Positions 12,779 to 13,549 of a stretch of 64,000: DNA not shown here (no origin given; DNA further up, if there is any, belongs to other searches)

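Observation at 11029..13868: Candidate signalling module: FNR-like regulator divergent from a receiver-less sigma-54 activator, overlapping stand-alone receiver, consensus -24/-12 promoter and a 67-aa ORF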

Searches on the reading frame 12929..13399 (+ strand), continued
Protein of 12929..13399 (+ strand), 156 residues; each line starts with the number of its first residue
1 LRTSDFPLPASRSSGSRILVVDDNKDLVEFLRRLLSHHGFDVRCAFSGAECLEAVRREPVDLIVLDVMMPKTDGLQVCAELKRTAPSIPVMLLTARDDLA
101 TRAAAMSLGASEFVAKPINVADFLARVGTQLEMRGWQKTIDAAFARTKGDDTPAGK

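Call 87: find_encoding_contigs(protein=P0291, flank=10000, max_places=1)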
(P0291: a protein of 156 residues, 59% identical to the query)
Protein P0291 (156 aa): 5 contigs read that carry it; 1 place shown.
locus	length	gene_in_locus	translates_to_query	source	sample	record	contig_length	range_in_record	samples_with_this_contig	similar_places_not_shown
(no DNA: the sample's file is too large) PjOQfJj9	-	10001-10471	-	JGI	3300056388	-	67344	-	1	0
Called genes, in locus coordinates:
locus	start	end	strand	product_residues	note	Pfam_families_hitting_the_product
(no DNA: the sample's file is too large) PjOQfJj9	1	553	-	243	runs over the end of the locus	PF02108:FliH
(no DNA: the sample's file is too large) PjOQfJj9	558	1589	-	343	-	PF03448:MgtE_N (faint), PF14842:FliG_N, PF14841:FliG_M, PF14842:FliG_N (weak), PF01706:FliG_C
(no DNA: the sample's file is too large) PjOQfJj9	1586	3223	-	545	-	PF01514:YscJ_FliF, PF08345:YscJ_FliF_C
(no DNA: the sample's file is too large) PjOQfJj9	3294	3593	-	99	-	PF02049:FliE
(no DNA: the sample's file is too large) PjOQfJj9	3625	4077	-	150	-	PF06429:Flg_bbr_C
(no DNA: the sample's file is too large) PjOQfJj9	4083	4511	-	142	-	PF00460:Flg_bb_rod (weak)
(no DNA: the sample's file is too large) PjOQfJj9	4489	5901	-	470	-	PF00072:Response_reg, PF00158:Sigma54_activat, PF14532:Sigma54_activ_2, PF25601:AAA_lid_14, PF02954:HTH_8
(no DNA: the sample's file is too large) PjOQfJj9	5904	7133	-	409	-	PF00512:HisKA (weak), PF02518:HATPase_c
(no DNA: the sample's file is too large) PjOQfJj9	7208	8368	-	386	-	PF00158:Sigma54_activat, PF14532:Sigma54_activ_2, PF01078:Mg_chelatase (faint), PF07728:AAA_5, PF25601:AAA_lid_14, PF02954:HTH_8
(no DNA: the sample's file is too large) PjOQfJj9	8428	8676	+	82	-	-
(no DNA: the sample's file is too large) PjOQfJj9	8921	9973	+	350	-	PF00158:Sigma54_activat, PF14532:Sigma54_activ_2, PF25601:AAA_lid_14, PF02954:HTH_8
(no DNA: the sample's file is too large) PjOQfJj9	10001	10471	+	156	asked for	PF00072:Response_reg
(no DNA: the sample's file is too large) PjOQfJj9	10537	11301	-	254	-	PF00106:adh_short, PF08659:KR, PF13561:adh_short_C2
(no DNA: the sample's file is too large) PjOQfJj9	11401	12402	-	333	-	PF13379:NMT1_2 (faint), PF09084:NMT1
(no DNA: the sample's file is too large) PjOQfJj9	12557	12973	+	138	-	PF00903:Glyoxalase, PF12681:Glyoxalase_2 (weak), PF13669:Glyoxalase_4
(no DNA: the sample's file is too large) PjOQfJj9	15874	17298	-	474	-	PF00072:Response_reg, PF00158:Sigma54_activat, PF14532:Sigma54_activ_2, PF07728:AAA_5 (weak), PF25601:AAA_lid_14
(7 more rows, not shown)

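Call 88: find_encoding_contigs(protein=P0307, flank=10000, max_places=1)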
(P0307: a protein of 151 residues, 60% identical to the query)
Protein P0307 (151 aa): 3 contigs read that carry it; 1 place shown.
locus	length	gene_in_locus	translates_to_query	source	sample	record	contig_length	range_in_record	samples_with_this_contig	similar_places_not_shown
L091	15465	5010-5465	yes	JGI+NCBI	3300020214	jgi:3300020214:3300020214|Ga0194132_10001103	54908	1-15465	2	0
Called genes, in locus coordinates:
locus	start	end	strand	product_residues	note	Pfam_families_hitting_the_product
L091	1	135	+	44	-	?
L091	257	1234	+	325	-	PF04280:Tim44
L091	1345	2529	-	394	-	PF04909:Amidohydro_2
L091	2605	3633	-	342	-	-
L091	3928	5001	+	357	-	PF00158:Sigma54_activat, PF14532:Sigma54_activ_2, PF01078:Mg_chelatase (faint), PF07728:AAA_5 (weak), PF25601:AAA_lid_14, PF02954:HTH_8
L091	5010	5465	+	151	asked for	PF00072:Response_reg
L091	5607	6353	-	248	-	PF00106:adh_short, PF08659:KR, PF13561:adh_short_C2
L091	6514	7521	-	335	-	PF13379:NMT1_2 (weak), PF09084:NMT1, PF12974:Phosphonate-bd (weak)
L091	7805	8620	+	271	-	PF00037:Fer4 (weak)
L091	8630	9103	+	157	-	-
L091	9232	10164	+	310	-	PF13379:NMT1_2 (faint), PF09084:NMT1, PF12974:Phosphonate-bd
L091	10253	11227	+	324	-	PF01075:Glyco_transf_9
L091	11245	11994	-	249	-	PF00512:HisKA, PF02518:HATPase_c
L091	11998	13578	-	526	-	PF00672:HAMP, PF00989:PAS, PF08448:PAS_4 (weak), PF13426:PAS_9 (weak), PF24820:Diguanyl_cycl_sensor (faint), PF00989:PAS, PF13188:PAS_8 (weak), PF13426:PAS_9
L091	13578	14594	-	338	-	PF13379:NMT1_2, PF09084:NMT1, PF12974:Phosphonate-bd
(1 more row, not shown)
